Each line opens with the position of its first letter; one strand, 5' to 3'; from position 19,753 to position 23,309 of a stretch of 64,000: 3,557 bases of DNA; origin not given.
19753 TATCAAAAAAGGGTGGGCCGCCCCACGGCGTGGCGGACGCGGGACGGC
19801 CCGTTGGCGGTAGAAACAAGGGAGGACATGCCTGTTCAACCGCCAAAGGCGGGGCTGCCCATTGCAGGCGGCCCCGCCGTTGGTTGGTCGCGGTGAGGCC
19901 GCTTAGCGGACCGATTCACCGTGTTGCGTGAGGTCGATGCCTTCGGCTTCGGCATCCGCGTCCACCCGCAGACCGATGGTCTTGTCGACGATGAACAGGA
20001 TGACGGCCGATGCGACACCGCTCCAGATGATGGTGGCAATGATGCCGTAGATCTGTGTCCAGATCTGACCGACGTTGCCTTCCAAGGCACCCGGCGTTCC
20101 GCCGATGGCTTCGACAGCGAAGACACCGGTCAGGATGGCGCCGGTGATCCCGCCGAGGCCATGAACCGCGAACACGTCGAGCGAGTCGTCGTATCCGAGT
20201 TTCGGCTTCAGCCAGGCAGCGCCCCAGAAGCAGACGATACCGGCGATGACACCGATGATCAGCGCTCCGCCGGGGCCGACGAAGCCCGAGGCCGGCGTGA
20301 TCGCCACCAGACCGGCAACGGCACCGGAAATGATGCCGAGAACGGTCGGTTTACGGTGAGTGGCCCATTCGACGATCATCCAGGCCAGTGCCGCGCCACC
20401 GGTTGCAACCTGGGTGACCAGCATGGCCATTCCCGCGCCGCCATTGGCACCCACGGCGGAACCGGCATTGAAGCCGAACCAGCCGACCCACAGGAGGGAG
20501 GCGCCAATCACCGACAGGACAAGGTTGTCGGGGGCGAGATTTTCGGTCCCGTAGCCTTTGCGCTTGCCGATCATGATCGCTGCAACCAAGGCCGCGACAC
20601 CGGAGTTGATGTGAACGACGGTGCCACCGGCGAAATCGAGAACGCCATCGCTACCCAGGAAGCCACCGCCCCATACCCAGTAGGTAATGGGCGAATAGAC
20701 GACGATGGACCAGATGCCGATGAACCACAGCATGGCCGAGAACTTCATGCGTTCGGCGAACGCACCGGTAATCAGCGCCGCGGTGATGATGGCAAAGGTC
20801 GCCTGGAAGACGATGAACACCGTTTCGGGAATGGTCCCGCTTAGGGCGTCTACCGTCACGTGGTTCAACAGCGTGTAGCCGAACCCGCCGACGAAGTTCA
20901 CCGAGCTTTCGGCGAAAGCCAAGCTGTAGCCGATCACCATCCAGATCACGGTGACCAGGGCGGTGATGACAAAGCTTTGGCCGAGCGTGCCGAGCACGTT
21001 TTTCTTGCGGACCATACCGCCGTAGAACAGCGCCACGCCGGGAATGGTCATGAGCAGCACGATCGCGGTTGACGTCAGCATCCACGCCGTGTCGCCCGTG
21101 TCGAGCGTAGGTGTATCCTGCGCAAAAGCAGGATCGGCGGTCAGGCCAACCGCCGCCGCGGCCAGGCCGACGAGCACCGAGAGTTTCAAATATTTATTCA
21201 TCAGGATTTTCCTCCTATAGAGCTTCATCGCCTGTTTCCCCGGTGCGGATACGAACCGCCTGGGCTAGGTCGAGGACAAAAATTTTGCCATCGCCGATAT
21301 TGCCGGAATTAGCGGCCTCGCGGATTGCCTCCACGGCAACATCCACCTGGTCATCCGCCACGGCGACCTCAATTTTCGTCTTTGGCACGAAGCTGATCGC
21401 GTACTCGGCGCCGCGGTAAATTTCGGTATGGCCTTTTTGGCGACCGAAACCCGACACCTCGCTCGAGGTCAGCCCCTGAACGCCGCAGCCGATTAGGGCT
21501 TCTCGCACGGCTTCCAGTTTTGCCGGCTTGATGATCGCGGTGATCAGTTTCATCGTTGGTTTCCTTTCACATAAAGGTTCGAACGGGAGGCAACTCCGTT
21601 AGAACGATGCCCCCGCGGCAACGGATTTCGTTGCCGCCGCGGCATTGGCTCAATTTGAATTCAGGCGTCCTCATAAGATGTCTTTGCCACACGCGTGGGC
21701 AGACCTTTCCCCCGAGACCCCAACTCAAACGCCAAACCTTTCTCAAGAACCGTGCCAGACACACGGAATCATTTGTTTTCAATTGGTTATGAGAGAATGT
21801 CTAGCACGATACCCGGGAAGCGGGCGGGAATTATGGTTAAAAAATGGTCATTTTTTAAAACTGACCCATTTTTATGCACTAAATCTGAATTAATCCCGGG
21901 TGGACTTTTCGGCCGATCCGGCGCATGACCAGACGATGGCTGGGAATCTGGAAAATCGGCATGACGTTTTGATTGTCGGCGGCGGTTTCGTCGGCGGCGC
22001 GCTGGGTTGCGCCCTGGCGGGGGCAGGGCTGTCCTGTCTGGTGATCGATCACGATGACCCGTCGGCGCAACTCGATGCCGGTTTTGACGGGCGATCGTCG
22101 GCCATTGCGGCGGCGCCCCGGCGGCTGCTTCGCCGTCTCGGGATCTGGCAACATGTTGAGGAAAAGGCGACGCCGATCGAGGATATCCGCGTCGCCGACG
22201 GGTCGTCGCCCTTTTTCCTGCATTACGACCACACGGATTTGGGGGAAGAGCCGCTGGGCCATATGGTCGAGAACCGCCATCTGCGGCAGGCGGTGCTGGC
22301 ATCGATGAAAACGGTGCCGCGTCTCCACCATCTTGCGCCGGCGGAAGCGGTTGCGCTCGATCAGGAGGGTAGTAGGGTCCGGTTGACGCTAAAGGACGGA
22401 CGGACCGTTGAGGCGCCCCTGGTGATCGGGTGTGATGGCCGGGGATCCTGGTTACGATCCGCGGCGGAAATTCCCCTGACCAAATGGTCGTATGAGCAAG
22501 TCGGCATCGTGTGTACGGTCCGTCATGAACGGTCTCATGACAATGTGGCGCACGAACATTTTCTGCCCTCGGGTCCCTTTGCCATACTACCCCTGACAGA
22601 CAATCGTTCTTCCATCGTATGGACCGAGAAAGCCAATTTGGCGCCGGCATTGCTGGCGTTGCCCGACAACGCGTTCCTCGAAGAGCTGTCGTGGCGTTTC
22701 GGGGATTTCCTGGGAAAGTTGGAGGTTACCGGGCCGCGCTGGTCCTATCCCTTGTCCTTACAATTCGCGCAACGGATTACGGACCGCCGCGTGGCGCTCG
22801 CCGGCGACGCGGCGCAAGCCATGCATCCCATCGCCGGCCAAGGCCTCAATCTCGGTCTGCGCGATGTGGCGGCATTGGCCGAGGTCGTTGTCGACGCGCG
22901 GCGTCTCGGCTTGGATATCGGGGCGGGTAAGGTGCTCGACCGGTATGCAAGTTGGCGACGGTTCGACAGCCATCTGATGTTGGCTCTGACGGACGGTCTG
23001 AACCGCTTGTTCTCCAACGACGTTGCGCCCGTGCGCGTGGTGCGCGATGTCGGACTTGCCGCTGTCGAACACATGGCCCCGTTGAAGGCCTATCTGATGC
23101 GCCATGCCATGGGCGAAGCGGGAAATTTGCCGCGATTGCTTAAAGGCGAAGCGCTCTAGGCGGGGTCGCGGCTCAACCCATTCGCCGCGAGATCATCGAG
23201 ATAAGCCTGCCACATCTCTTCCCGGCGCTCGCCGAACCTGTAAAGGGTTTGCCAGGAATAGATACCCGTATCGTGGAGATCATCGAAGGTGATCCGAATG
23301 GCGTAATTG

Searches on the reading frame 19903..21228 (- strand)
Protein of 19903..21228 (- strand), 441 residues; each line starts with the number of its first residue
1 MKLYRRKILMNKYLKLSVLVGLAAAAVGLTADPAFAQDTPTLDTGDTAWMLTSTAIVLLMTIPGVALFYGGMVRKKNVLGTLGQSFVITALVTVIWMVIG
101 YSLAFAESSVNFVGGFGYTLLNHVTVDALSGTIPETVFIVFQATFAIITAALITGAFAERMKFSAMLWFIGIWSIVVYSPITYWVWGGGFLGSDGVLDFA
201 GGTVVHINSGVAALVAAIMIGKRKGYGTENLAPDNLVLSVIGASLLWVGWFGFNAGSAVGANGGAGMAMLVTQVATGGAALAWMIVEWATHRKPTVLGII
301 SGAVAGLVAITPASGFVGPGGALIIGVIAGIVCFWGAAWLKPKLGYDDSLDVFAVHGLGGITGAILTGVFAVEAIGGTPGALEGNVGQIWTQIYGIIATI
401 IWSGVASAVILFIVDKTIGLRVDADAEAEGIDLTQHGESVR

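Call 67: find_encoding_contigs(protein=window:19903-21228:-, flank=10000, max_places=1)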
Protein window:19903-21228:- (441 aa): no gene with exactly this product is on record in the collection.

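Call 69: search_protein_families(library=pfam, proteins=[window:19903-21228:-], max_evalue=0.00001)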
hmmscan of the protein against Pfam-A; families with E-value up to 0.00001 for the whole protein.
window:19903-21228:- (441 aa): 1 family
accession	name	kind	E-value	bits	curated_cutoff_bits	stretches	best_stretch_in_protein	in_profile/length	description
PF00909.26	Ammonium_transp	-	5.8e-122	407.7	23.2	1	48-439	1-397/399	Ammonium Transporter Family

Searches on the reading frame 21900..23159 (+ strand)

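Call 71: search_protein_families(library=pfam, proteins=[window:21900-23159:+], max_evalue=0.00001)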
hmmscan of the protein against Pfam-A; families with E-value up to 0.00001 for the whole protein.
window:21900-23159:+ (419 aa): 1 family
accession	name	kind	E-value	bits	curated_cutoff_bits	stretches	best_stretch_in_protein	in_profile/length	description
PF01494.25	FAD_binding_3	-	2e-29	103.4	22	1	21-329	2-317/349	FAD binding domain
